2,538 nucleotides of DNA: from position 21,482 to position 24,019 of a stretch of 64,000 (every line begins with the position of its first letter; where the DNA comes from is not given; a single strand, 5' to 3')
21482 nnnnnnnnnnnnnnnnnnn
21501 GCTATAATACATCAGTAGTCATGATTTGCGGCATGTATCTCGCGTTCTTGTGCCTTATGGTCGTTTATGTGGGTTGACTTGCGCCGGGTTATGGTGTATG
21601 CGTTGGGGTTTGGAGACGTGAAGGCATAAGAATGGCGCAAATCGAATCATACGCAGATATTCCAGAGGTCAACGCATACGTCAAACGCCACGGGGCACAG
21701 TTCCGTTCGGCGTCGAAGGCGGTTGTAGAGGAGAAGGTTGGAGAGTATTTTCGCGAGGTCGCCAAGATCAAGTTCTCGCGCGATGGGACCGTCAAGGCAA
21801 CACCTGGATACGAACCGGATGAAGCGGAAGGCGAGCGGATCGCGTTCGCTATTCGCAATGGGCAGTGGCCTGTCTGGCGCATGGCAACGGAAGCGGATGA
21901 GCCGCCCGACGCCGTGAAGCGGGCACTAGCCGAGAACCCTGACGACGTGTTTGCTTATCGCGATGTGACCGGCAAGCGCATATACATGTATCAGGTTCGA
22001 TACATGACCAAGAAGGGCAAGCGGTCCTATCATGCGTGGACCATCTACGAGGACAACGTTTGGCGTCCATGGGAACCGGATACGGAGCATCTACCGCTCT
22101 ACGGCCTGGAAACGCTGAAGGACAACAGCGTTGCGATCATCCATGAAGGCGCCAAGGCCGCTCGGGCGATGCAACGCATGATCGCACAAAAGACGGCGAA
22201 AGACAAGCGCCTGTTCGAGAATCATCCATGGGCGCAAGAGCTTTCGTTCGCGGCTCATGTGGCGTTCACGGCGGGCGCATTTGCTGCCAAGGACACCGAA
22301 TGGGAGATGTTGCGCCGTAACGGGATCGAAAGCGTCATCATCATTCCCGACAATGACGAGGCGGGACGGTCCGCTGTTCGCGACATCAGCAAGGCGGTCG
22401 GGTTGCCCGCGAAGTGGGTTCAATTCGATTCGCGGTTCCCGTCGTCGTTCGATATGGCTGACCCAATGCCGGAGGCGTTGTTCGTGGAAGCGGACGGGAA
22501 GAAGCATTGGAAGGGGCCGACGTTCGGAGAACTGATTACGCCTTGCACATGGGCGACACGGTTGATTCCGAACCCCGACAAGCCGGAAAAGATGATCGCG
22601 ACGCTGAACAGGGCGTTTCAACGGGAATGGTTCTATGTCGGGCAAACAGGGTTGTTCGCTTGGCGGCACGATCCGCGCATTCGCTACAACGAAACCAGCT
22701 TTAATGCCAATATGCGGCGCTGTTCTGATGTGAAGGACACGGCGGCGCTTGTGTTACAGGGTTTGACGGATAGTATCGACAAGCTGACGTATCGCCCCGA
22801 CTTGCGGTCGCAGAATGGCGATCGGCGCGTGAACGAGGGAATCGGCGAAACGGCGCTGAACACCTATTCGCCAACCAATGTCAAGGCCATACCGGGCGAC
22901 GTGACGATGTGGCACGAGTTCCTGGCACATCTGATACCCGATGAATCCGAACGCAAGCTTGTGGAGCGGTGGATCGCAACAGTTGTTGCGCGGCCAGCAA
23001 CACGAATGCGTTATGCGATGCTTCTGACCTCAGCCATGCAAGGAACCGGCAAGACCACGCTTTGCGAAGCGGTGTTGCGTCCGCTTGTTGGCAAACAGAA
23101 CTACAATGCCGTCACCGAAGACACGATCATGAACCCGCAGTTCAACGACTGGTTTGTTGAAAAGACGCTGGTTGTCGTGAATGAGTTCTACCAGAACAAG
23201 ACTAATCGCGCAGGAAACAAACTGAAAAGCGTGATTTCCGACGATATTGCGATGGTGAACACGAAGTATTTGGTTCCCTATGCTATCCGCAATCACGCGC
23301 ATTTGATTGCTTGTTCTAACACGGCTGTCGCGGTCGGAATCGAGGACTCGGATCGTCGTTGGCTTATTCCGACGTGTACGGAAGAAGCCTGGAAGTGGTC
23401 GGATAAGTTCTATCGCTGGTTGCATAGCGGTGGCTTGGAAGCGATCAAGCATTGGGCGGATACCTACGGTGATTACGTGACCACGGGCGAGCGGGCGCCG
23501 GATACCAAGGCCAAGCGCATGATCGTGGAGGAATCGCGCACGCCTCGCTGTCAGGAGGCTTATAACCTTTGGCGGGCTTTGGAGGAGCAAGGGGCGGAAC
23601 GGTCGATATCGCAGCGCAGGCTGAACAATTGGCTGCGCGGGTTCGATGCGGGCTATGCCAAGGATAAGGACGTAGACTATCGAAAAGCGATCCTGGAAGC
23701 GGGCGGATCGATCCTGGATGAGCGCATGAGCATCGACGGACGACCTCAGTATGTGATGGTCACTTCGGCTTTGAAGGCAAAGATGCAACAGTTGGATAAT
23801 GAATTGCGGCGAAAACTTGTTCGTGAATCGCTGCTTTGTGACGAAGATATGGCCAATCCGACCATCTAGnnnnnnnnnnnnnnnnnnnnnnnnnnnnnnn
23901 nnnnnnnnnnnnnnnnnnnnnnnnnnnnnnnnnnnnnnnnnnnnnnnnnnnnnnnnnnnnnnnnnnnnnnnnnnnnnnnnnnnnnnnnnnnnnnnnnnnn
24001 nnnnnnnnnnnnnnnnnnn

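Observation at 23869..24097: Element copy 2 starts on the stop codon of the primase-helicase gene: candidate origin or cis-replication region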

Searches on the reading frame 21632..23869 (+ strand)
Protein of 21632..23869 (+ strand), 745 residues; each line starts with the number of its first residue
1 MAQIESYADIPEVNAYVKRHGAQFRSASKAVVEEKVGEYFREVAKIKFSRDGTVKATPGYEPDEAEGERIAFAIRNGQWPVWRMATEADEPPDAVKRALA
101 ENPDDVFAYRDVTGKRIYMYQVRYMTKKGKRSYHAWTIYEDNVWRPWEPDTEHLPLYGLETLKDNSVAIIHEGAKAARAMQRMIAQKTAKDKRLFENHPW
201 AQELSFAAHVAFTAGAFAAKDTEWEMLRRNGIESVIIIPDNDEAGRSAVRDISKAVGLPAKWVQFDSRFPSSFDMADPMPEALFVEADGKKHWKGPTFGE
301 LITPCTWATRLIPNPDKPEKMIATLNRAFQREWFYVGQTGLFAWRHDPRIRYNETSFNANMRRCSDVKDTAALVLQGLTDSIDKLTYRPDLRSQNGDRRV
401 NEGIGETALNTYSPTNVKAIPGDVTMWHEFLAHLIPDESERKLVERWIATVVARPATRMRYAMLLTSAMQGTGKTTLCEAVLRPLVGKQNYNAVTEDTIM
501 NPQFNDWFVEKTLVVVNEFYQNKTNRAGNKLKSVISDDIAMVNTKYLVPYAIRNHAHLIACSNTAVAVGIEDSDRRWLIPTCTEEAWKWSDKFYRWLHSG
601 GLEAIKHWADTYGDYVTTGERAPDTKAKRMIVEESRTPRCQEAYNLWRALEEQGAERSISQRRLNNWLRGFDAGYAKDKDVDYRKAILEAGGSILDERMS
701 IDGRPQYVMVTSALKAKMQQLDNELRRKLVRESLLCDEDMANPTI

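Call 15: search_protein_families(library=phrogs, proteins=[window:21632-23869:+])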
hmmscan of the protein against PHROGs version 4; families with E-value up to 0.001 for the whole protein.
window:21632-23869:+ (745 aa): 11 families
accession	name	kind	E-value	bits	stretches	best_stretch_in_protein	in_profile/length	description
phrog_1156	-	DNA, RNA and nucleotide metabolism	1.3e-26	94.4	1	344-637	466-748/855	DNA primase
phrog_1829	-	DNA, RNA and nucleotide metabolism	3.1e-19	69.6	1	421-618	465-664/772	DNA primase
phrog_9765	-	DNA, RNA and nucleotide metabolism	6.6e-14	51.8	1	392-579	554-744/939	DNA primase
phrog_24712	-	unknown function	3.9e-13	49.2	1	402-635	408-639/801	-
phrog_2249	-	DNA, RNA and nucleotide metabolism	3.7e-08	33.5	1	408-584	470-646/802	DNA primase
phrog_4762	-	unknown function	1.6e-07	30.7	1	440-581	485-625/822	-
phrog_239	-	DNA, RNA and nucleotide metabolism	2.6e-07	31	1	106-255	146-274/801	DNA primase/helicase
phrog_4210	-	DNA, RNA and nucleotide metabolism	2.8e-06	26.4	1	420-573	137-289/1304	DNA polymerase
phrog_7601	-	unknown function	2.4e-05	24.9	1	458-569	16-125/289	-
phrog_47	-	DNA, RNA and nucleotide metabolism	3.5e-05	23.5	1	109-258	186-301/947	DNA primase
phrog_864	-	DNA, RNA and nucleotide metabolism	0.00034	20.2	1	424-565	329-467/1064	DNA primase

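Call 16: find_related_loci(query=window:21632-23869:+, collection=viral_contigs, flank=10000)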
Query window:21632-23869:+ (745 aa) in viral_contigs; peptide patterns used: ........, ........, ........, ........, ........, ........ (x = any residue, [..] = any of these).
3 stretches matched a pattern; 2 encode a relative of the query (tblastn E <= 1e-3); 2 distinct loci.
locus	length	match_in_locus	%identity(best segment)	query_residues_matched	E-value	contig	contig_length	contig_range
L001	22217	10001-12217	80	1-735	0e+0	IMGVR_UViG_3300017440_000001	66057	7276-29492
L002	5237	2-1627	76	205-743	0e+0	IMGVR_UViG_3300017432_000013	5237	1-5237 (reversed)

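Call 21: search_dna_similar(query=window:21632-23869:+, collection=phages, mode=protein, max_rows=25)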
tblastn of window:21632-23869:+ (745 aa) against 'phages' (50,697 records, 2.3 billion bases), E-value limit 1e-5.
Records with a match: 360; places in all: 360; records where one place covers at least 80% of the query: 0.
Best place of each record, by identity: <60% 360.
By first word of the organism name: Klebsiella 90; Salmonella 84; Vibrio 47; Pseudomonas 19; Escherichia 14; Rhizobium 12; Serratia 7; Moraxella 7; Pectobacterium 6; Edwardsiella 5; and 32 more.
By host as written in the record: - 52; Klebsiella pneumoniae 47; Salmonella enterica subsp. enterica serovar Typhimurium 20; Salmonella enterica 17; Salmonella sp. 9; Vibrio cholerae 2095 9; Vibrio cholerae 7; Moraxella catarrhalis 7; and 124 more.
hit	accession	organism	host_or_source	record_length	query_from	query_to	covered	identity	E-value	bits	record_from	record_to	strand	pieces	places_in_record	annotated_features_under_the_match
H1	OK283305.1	Roseobacter phage RDJL3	Roseobacter denitrificans OCh 114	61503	332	637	41%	28.8%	4e-21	105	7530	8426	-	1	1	integrase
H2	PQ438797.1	Klebsiella phage HHU1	Klebsiella pneumoniae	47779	382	669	39%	28.5%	2e-15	87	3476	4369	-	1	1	DNA primase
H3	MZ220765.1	Edwardsiella phage PVN06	Edwardsiella ictaluri strain E1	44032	382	693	42%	26.0%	2e-7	61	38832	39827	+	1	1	hypothetical protein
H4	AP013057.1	Edwardsiella phage PEi21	Edwardsiella ictaluri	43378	382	693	42%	25.7%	3e-7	60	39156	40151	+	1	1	hypothetical protein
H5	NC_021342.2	Edwardsiella phage PEi21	Edwardsiella ictaluri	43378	382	693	42%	25.7%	3e-7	60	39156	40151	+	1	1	DNA primase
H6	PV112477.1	Klebsiella phage LPKP33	Klebsiella pneumoniae LKP485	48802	382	669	39%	27.7%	8e-16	88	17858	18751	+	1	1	hypothetical protein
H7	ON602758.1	Klebsiella phage VLCpiM12a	Klebsiella pneumoniae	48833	382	669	39%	27.4%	1e-15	88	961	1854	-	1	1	DNA primase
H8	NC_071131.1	Klebsiella phage VLCpiM12a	Klebsiella pneumoniae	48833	382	669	39%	27.4%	1e-15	88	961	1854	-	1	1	DNA primase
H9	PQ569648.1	Klebsiella phage P12620-1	Klebsiella sp.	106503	382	669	39%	27.4%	2e-15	87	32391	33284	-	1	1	hypothetical protein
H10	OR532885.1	Klebsiella phage RCIP0091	Klebsiella pneumoniae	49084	382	669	39%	27.4%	2e-15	87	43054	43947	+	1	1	hypothetical protein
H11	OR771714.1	Klebsiella phage vB_KpnM_KpVB3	Klebsiella pneumoniae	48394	382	669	39%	27.4%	2e-15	87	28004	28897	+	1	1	DNA primase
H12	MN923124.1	Acinetobacter phage LAPP1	Acinetobacter pittii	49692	382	669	39%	27.4%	2e-15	87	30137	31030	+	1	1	hypothetical protein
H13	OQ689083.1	Klebsiella phage vB_KpnM_SCNJ1-Y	Klebsiella pneumonaie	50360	382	669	39%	27.4%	2e-15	87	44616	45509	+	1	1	hypothetical protein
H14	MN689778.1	Klebsiella phage vB_KpnM_15-38_KLPPOU148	Klebsiella pneumoniae 15-38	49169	382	669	39%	27.4%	2e-15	87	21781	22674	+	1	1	putative DNA primase/helicase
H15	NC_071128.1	Klebsiella phage vB_KpnM_15-38_KLPPOU148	Klebsiella pneumoniae 15-38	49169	382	669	39%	27.4%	2e-15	87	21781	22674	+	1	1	putative DNA primase/helicase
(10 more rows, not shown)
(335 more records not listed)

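Call 30: find_related_loci(query=window:21632-23869:+, collection=genome_contigs, flank=10000)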
Query window:21632-23869:+ (745 aa) in genome_contigs; peptide patterns used: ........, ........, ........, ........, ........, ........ (x = any residue, [..] = any of these).
27 stretches matched a pattern, but none encodes a relative of the query by tblastn (E <= 1e-3).

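Call 31: find_related_loci(query=window:21632-23869:+, collection=metagenome_contigs, flank=10000)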
Query window:21632-23869:+ (745 aa) in metagenome_contigs; peptide patterns used: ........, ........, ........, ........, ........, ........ (x = any residue, [..] = any of these).
46 stretches matched a pattern; 7 encode a relative of the query (tblastn E <= 1e-3); 7 distinct loci.
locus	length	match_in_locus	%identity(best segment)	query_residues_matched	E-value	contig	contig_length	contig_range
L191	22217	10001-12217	80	1-735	0e+0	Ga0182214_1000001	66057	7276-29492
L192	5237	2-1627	76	205-743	0e+0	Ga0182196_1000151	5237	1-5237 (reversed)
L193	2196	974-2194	100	1-407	0e+0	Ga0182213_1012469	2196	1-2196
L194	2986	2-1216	89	339-743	0e+0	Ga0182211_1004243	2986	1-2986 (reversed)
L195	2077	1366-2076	97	1-237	9e-161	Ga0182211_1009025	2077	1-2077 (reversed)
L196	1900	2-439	100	600-745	6e-96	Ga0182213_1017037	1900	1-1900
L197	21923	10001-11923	32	10-647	2e-88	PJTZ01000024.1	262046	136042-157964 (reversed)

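Call 39: find_encoding_contigs(protein=window:21632-23869:+, flank=10000, max_places=3)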
Protein window:21632-23869:+ (745 aa): 1 contig read that carries it; 1 place shown.
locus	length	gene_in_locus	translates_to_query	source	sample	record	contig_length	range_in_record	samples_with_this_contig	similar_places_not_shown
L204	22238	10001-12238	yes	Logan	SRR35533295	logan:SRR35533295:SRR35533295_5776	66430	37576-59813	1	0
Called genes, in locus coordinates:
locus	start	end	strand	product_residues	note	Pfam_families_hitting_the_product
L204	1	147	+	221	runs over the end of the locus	PF02511:Thy1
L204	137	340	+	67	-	-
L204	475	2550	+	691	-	-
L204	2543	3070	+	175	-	PF07463:NUMOD4, PF13392:HNH_3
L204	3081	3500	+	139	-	-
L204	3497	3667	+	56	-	-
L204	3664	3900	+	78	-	PF00462:Glutaredoxin (weak)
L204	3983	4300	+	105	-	-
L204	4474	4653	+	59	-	-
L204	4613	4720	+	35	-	-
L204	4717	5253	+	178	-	PF22769:DCD, PF00692:dUTPase (weak)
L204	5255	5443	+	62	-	-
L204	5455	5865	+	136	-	PF25682:Phage_VG64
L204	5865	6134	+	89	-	PF26092:T4_Y16D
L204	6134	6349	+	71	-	-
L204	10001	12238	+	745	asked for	PF19263:DUF5906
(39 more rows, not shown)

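Call 56: search_solved_structures(query=window:21632-23869:+, max_evalue=0.01)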
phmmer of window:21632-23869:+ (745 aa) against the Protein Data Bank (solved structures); distinct sequences matched with E-value up to 0.01: 3.
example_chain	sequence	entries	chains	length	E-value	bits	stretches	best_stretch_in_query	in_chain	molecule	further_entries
6k9e_A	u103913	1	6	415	1.3e-12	49.9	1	427-634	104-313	Primase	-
6k9c_A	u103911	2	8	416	1.3e-12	49.9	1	427-634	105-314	Primase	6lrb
9fia_B4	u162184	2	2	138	0.0056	18.1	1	587-655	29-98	CHCH domain-containing protein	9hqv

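Call 57: search_protein_families(library=pfam, max_evalue=0.05, proteins=[window:21632-23869:+])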
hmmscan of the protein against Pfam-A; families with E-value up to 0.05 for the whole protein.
window:21632-23869:+ (745 aa): 4 families
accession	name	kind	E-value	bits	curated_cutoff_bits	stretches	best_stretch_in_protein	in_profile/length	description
PF19263.5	DUF5906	-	8.5e-19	68.7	27.6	1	466-576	2-114/114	Family of unknown function (DUF5906)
PF13155.12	Toprim_2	-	0.00035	21.3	22.1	1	210-256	22-66/88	Toprim-like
PF05272.17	VapE-like_dom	-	0.00036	20.5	25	1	439-616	27-193/217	Virulence-associated protein E-like domain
PF00910.28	RNA_helicase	-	0.0058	17.5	21.5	1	470-563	7-104/105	RNA helicase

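Call 64: find_homologous_proteins(query=window:21632-23869:+, max_evalue=1e-10)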
Query window:21632-23869:+ (745 aa): 74 proteins with E <= 1e-10 among 8000 candidates.
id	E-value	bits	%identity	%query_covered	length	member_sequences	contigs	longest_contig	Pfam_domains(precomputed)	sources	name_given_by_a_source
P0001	0.0e+0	1736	100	100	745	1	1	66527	PF19263.6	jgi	jgi:hypothetical protein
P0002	0.0e+0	1400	80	99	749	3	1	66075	PF19263.6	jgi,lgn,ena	-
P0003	2.0e-255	868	53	99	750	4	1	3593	PF19263.6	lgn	-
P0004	6.2e-160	552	41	98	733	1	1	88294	PF19263.6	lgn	-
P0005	2.2e-158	547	39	96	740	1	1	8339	PF19263.6,PF05272.18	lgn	-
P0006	1.8e-157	544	39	98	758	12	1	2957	PF19263.6,PF05272.18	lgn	-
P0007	2.4e-156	540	38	96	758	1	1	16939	PF19263.6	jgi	-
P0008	2.5e-156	540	39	98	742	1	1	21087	PF19263.6,PF05272.18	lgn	-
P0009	1.1e-154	535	39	95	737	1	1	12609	PF19263.6,PF05272.18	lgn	-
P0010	6.6e-154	532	39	97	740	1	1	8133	PF19263.6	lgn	-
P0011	2.8e-151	523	38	95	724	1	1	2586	PF19263.6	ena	-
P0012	9.8e-150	518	39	97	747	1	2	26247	PF19263.6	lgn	-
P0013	1.8e-149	517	38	99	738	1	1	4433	PF19263.6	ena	-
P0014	5.3e-149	516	38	98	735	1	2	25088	PF19263.6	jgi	jgi:hypothetical protein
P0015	1.1e-148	515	40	93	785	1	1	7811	PF19263.6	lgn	-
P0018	4.0e-140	486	36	99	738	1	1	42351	PF19263.6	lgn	-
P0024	9.9e-129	449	35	99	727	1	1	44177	PF19263.6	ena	-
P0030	1.7e-121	425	35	97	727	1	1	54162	PF19263.6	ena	-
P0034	6.6e-116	406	35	91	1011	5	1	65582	PF19263.6,PF01367.26,PF02739.23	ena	-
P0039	7.9e-108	380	35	88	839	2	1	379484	PF19263.6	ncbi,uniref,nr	ncbi:hypothetical protein GCM10011320_31340 [Neoroseomonas lacus]|uniref:NrS-1 polymerase-like helic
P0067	1.2e-84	303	32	85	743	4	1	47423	PF19263.6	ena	-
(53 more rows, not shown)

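Call 65: find_encoding_contigs(protein=P0003, flank=10000, max_places=1)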
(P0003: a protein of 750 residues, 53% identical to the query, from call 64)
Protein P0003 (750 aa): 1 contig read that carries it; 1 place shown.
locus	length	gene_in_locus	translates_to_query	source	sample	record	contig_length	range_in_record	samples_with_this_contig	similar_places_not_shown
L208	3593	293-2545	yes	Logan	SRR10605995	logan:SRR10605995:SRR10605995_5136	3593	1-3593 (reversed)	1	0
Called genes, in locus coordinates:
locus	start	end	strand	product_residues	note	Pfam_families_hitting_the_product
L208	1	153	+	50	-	?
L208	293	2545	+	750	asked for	PF19263:DUF5906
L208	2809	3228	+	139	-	-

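Call 66: find_encoding_contigs(protein=P0004, flank=10000, max_places=1)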
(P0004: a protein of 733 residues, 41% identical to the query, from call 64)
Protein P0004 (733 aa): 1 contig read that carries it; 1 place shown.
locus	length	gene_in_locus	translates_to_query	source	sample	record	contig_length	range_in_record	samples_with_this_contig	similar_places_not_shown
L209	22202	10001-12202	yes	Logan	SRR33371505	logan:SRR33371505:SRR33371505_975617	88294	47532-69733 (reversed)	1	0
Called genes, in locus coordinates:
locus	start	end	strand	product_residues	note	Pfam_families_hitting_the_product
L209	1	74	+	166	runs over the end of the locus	-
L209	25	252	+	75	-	-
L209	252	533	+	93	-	-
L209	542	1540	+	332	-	PF00303:Thymidylat_synt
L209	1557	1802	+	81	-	-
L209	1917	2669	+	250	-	-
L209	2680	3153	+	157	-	-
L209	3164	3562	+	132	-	PF18909:dGTP_diPhyd_N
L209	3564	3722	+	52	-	-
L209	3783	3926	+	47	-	-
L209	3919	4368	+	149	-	PF25109:HAD_PNKP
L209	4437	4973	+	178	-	PF13671:AAA_33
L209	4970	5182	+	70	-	-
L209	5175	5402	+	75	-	-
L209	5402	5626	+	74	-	-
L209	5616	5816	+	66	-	-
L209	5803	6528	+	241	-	PF00149:Metallophos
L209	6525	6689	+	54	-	-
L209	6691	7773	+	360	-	PF09511:RNA_lig_T4_1, PF09414:RNA_ligase (weak)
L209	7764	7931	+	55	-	-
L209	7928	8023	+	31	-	-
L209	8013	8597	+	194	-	PF13392:HNH_3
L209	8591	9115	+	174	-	PF00149:Metallophos, PF12850:Metallophos_2 (weak)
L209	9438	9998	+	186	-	PF13392:HNH_3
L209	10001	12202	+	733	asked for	PF19263:DUF5906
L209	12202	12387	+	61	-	-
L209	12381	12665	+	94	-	PF14216:DUF4326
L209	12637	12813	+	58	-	-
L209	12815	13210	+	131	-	-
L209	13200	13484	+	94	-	-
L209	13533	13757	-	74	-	PF00462:Glutaredoxin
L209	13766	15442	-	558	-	PF02867:Ribonuc_red_lgC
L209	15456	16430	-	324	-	PF00268:Ribonuc_red_sm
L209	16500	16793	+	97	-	-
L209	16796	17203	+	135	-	-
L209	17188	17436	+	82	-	-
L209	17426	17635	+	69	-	-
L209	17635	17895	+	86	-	-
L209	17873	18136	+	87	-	-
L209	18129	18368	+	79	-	-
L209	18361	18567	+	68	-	-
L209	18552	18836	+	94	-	-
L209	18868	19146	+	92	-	PF00383:dCMP_cyt_deam_1 (weak)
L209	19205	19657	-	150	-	-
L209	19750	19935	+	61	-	-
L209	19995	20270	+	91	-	-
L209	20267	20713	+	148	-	PF00588:SpoU_methylase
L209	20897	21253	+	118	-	-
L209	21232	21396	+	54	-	-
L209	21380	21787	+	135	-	-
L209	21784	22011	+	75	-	-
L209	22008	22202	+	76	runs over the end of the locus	-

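Call 67: find_encoding_contigs(protein=P0018, flank=10000, max_places=1)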
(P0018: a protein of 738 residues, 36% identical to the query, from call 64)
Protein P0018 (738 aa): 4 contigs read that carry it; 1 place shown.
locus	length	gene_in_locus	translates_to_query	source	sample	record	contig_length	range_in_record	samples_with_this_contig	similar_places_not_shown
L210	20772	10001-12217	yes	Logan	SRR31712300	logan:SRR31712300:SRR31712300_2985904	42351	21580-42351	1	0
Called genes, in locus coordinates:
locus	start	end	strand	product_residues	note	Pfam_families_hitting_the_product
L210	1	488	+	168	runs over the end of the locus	-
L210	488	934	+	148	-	-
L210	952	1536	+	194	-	PF00929:RNase_T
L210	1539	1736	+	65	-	-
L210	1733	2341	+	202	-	-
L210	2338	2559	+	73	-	-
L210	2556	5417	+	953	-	PF02811:PHP (weak), PF07733:DNA_pol3_alpha, PF17657:DNA_pol3_finger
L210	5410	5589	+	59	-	-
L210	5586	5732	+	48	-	-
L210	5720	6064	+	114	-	-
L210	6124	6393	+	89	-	-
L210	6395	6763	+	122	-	-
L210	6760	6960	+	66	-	-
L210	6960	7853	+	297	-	-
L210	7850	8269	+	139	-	-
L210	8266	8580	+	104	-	-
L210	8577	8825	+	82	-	-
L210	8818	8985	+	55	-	-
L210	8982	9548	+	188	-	-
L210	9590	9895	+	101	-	-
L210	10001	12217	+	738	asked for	PF19263:DUF5906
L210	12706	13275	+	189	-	PF02357:NusG (weak)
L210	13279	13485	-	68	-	-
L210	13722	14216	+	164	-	PF20901:Sf6_terminase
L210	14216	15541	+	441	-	PF03237:Terminase_6N, PF04466:Terminase_3, PF17289:Terminase_6C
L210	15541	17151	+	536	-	PF13264:DUF4055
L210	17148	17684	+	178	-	PF24894:Hexapep_GlmU (faint), PF25084:LbH_EIF2B, PF25087:GMPPB_C (faint), PF00132:Hexapep (weak), PF14602:Hexapep_2 (faint), PF00132:Hexapep (weak)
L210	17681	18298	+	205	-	-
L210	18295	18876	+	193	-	-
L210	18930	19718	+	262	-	-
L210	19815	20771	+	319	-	?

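Call 69: find_encoding_contigs(protein=P0039, flank=10000, max_places=1)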
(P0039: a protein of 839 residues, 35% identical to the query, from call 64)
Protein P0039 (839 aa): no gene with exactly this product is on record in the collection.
